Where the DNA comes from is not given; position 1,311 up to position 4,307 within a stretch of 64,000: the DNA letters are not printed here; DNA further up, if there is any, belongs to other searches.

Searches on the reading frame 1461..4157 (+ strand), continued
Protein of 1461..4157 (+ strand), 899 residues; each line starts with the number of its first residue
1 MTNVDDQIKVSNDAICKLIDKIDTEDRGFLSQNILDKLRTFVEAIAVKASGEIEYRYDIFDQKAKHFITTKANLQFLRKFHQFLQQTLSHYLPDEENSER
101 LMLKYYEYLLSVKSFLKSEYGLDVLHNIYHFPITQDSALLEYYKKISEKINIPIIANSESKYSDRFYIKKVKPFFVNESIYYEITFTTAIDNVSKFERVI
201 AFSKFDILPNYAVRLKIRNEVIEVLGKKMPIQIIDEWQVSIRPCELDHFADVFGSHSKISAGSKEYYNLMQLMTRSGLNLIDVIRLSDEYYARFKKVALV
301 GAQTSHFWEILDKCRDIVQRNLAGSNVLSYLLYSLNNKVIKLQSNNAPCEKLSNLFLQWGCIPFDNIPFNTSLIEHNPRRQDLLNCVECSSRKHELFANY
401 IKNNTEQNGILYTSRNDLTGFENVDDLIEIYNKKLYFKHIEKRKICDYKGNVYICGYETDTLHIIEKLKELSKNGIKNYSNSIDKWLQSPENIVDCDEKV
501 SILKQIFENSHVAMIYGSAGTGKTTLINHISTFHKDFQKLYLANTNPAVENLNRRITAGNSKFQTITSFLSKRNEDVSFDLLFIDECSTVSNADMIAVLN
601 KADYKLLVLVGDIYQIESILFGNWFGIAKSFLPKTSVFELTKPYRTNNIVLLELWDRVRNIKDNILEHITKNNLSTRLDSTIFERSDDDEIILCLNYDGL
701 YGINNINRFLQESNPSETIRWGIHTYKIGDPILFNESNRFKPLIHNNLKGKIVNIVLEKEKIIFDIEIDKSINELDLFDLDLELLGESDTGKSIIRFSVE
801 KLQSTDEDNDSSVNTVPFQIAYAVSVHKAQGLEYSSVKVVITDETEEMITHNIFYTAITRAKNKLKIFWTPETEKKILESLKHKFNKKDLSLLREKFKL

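Call 30: find_encoding_contigs(protein=P0247, flank=8000, max_places=2)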
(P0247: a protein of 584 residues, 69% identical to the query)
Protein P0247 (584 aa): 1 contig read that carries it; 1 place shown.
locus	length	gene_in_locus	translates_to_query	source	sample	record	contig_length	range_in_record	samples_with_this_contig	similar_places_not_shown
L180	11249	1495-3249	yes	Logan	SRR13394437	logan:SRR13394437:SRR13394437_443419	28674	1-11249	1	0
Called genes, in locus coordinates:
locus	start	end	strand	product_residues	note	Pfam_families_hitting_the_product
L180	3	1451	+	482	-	?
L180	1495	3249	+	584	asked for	PF02463:SMC_N, PF11398:DUF2813 (faint), PF13175:AAA_15, PF13476:AAA_23, PF13175:AAA_15, PF13304:AAA_21, PF20469:OLD-like_TOPRIM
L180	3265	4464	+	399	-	PF09903:DUF2130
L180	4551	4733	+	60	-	-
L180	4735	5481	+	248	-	-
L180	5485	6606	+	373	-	PF00155:Aminotran_1_2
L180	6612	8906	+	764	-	PF02518:HATPase_c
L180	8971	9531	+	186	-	PF01227:GTP_cyclohydroI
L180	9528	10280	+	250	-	PF01872:RibD_C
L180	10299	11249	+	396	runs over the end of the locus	PF03848:TehB (weak), PF13847:Methyltransf_31, PF08241:Methyltransf_11, PF08242:Methyltransf_12 (weak), PF13649:Methyltransf_25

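Call 33: find_encoding_contigs(protein=P0298, flank=8000, max_places=3)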
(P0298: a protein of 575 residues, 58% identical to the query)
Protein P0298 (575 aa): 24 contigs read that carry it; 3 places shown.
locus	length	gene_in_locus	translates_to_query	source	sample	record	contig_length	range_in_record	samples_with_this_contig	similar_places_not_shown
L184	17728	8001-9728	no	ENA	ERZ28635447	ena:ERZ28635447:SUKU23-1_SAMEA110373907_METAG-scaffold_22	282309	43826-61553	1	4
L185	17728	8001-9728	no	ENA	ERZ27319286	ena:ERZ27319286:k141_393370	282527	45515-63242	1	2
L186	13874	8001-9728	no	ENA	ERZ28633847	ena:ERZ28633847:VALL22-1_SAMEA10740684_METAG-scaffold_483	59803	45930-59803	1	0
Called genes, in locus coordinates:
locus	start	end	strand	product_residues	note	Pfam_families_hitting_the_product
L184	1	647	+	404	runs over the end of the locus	PF01471:PG_binding_1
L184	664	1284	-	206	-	PF01025:GrpE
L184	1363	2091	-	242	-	PF02557:VanY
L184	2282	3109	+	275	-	PF02517:Rce1-like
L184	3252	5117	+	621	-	PF00009:GTP_EFTU, PF01926:MMR_HSR1 (weak), PF03144:GTP_EFTU_D2, PF00679:EFG_C, PF21018:BipA_C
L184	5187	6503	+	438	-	-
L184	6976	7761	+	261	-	PF19775:DUF6261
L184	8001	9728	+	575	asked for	PF02463:SMC_N, PF11398:DUF2813 (faint), PF13175:AAA_15, PF13476:AAA_23, PF13304:AAA_21 (weak), PF13175:AAA_15, PF13304:AAA_21, PF20469:OLD-like_TOPRIM, +1 more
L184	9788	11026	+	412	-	PF00919:UPF0004 (weak), PF04055:Radical_SAM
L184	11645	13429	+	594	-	PF19289:PmbA_TldD_3rd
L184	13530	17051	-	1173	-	-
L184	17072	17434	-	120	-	-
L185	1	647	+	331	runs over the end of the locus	PF01471:PG_binding_1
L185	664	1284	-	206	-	PF01025:GrpE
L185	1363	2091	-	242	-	PF02557:VanY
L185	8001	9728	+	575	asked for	PF02463:SMC_N, PF11398:DUF2813 (faint), PF13175:AAA_15, PF13476:AAA_23, PF13304:AAA_21 (weak), PF13175:AAA_15, PF13304:AAA_21, PF20469:OLD-like_TOPRIM, +1 more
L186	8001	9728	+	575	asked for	PF02463:SMC_N, PF11398:DUF2813 (faint), PF13175:AAA_15, PF13476:AAA_23, PF13304:AAA_21 (weak), PF13175:AAA_15, PF13304:AAA_21, PF20469:OLD-like_TOPRIM, +1 more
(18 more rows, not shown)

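Call 34: search_protein_families(library=padloc, proteins=[L176:9758-10960:+, L176:10986-13259:+], max_evalue=0.001)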
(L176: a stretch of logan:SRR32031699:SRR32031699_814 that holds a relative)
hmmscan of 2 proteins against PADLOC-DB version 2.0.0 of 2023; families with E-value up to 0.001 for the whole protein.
L176:9758-10960:+ (401 aa): 3 families
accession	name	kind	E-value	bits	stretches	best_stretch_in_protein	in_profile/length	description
PDLC03865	LmuB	-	1.5e-05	21.4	1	10-371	515-845/1007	-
PDLC00553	JetC2|JetC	-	6.7e-05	18.9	1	25-195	421-594/1361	DUF3584 domain; MukB-like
PDLC00551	JetC2|JetC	-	0.00044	16.2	1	26-188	740-992/1365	DUF3584 domain; MukB-like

L176:10986-13259:+ (758 aa): 6 families
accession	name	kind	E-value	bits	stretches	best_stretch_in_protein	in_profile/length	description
PDLC04709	PDC-M55C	-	7e-29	98.9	2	11-247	16-237/554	-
PDLC04151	HEC-05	-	3.7e-24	83.4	1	7-584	23-594/600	-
PDLC04150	HEC-05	-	1.7e-18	64.8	1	8-451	6-442/583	-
PDLC03877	NsnA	-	8.2e-12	43.1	1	6-248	47-200/385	-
PDLC04153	HEC-05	-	4.9e-09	32.9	1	14-64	11-61/621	-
PDLC04157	HEC-06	-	2.5e-05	21.1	1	9-366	8-349/558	-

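Call 36: search_solved_structures(query=A1, max_evalue=0.001)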
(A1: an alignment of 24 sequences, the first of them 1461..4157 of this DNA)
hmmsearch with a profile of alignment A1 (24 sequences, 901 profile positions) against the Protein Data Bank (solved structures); distinct sequences matched with E-value up to 0.001: 10.
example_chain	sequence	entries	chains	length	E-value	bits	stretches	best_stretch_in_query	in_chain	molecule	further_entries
3e1s_A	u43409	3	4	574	3.4e-09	38.5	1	818-867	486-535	Exodeoxyribonuclease V, subunit RecD | Exodeoxyribonuclease V, subunit RecD, putative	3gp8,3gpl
9kwf_B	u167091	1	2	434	1.5e-06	29.8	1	510-614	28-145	Putative deoxyribonuclease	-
1w36_D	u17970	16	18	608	3.1e-06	28.8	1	822-872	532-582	EXODEOXYRIBONUCLEASE V ALPHA CHAIN | RecBCD enzyme subunit RecD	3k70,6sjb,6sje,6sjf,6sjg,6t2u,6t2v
5ld2_D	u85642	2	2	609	3.1e-06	28.8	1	822-872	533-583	RecBCD enzyme subunit RecD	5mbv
7oar_A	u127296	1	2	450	0.00027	22.3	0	817-864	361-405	Pif1 helicase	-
6s3e_A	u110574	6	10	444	0.00029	22.2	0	817-864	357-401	PIF1 helicase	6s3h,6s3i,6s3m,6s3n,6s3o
6s3p_A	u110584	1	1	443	0.0003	22.2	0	817-864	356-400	PIF1 helicase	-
7bil_A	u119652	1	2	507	0.00035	21.9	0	817-864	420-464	PIF1 helicase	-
7ada_A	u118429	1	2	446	0.00041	21.7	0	817-864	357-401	PIF1 helicase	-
6xzt_A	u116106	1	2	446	0.00042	21.7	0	817-864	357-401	PIF1 helicase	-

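Call 58: search_solved_structures(query=L001:8205-10001:+, max_evalue=0.01, show_alignments=2)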
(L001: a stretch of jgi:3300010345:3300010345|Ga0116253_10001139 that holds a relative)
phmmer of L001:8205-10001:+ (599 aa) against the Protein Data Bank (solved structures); distinct sequences matched with E-value up to 0.01: 34.
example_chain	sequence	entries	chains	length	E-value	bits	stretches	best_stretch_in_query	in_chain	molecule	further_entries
6p74_A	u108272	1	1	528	1.5e-30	109.6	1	3-442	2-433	Putative ATP-dependent endonuclease of the OLD family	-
8ee4_A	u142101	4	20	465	5.7e-08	35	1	265-329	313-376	PtuA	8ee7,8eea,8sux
4nck_A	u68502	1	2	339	8.8e-06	27.8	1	1-111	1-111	DNA double-strand break repair Rad50 ATPase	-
3qkt_A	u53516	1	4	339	1.1e-05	27.5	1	1-111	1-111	DNA double-strand break repair rad50 ATPase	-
4nch_A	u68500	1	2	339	1.2e-05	27.4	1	1-111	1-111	DNA double-strand break repair Rad50 ATPase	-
3qku_A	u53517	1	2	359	1.2e-05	27.4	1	1-111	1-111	DNA double-strand break repair rad50 ATPase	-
4nci_A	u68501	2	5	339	1.6e-05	27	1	1-111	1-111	DNA double-strand break repair Rad50 ATPase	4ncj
9vkz_A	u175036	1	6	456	2.1e-05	26.6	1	231-316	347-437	Retron Ec78 probable ATPase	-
1us8_A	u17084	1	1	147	2.1e-05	26.6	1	1-111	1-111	DNA DOUBLE-STRAND BREAK REPAIR RAD50 ATPASE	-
9vh1_D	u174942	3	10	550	2.1e-05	26.5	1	231-328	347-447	Retron Ec78 probable ATPase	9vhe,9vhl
1f2t_A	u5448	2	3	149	2.2e-05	26.5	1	1-111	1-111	RAD50 ABC-ATPASE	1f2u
22bu_B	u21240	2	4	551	2.7e-05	26.2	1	233-334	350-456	AAA family ATPase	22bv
1ii8_A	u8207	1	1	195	3.8e-05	25.7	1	1-111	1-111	Rad50 ABC-ATPase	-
3qkr_A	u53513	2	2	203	4.3e-05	25.5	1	1-111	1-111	DNA double-strand break repair rad50 ATPase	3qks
8roj_A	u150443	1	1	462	4.8e-05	25.4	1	1-52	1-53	Structural maintenance of chromosomes protein 3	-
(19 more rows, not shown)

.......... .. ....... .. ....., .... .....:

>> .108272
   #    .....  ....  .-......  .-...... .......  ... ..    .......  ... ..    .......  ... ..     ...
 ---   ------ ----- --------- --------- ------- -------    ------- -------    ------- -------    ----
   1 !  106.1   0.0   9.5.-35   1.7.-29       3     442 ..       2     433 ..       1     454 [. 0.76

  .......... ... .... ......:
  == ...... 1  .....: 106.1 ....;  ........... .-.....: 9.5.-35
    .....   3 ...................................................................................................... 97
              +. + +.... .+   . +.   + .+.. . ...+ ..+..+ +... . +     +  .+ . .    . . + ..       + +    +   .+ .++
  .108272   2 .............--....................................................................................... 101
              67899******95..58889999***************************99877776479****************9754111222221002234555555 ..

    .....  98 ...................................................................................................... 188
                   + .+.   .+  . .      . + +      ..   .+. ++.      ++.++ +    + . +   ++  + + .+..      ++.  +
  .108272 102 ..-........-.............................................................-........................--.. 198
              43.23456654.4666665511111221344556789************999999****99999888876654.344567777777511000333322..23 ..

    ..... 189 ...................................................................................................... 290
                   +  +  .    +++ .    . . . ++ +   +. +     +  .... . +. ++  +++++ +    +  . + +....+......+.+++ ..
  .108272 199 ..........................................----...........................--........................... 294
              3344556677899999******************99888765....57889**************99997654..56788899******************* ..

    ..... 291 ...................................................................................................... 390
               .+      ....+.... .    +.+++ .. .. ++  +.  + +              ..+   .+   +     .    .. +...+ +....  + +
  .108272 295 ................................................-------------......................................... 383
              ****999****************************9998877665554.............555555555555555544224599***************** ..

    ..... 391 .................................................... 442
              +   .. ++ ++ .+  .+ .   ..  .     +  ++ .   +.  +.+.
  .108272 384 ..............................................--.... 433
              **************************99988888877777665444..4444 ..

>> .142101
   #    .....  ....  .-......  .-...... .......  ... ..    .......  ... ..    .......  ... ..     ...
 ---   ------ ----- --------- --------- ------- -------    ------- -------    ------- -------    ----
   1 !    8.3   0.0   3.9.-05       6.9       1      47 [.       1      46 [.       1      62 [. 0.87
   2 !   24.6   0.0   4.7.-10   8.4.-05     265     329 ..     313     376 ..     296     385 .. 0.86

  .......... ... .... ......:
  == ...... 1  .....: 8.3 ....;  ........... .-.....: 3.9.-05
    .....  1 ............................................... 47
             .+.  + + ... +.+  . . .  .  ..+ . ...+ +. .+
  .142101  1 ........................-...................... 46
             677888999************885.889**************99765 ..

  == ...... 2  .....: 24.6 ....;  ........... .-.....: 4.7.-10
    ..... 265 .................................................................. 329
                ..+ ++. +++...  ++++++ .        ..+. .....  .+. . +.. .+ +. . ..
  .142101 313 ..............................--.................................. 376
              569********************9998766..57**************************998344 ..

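Call 61: predict_structure(alignment_id=A1)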
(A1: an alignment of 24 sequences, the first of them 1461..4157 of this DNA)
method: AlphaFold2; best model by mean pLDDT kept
length: 899 residues; sequences in the alignment: 24
mean_pLDDT: 62.1   pTM: 0.46
mean pLDDT of the five models: 62.1, 60.0, 53.2, 53.2, 51.7
residues with pLDDT >= 90: 8; 70-90: 351; 50-70: 302; < 50: 238
segments of 3 or more residues with pLDDT < 50: 22-33, 64-101, 118-122, 129-135, 157-160, 191-198, 337-390, 614-623, 695-726, 735-738, 744-747, 801-831, 844-852, 881-887, 897-899
pLDDT, mean of each block of 10 residues (from residue 1): 63 60 41 52 57 61 43 39 36 36 55 51 49 53 82 61 65 69 72 42 77 78 60 83 75 73 84 81 80 87 84 83 62 58 32 25 31 33 45 64 61 80 84 67 81 76 73 58 69 72 73 74 81 84 71 75 83 68 78 78 83 43 56 74 70 71 62 74 64 46 39 35 46 49 51 67 71 68 78 73 33 31 35 67 44 58 76 57 47 52
secondary structure, 60 per line:
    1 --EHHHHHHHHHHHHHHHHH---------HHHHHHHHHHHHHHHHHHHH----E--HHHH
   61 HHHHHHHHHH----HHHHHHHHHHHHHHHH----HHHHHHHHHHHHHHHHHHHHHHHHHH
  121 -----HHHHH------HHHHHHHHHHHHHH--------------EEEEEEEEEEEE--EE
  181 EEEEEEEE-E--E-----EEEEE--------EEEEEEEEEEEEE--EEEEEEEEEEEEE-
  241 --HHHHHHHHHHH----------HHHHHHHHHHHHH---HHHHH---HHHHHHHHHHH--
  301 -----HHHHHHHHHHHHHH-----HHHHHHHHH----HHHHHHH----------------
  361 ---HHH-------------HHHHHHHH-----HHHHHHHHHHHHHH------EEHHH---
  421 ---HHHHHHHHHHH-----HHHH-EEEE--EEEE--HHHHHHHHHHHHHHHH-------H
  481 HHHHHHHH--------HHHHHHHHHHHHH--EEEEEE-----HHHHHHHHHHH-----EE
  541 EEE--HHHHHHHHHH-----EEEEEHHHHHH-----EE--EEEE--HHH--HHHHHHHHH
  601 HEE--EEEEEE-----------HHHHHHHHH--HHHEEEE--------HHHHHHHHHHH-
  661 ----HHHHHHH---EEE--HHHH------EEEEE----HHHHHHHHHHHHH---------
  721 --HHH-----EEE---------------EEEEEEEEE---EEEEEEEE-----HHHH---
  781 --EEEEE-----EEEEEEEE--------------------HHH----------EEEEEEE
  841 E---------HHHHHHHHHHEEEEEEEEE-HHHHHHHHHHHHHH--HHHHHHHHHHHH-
elements in order (helices of 4 or more, strands of 3 or more residues): H4-20 H30-49 H57-70 H75-90 H95-120 H126-130 H137-150 E165-176 E179-188 E199-203 E212-224 E227-239 H243-253 H264-276 H280-284 H288-298 H306-319 H325-333 H338-344 H380-387 H393-406 H424-434 H440-443 E445-448 E451-454 H457-472 H480-488 H497-509 E512-517 H523-533 E539-543 H546-555 E561-565 H566-571 E581-584 H592-601 E606-611 H623-631 E637-640 H649-659 H665-671 E675-677 H680-683 E690-694 H699-711 E731-733 E749-757 E761-768 H774-777 E783-787 E793-800 E834-841 H851-860 E861-869 H871-884 H887-898
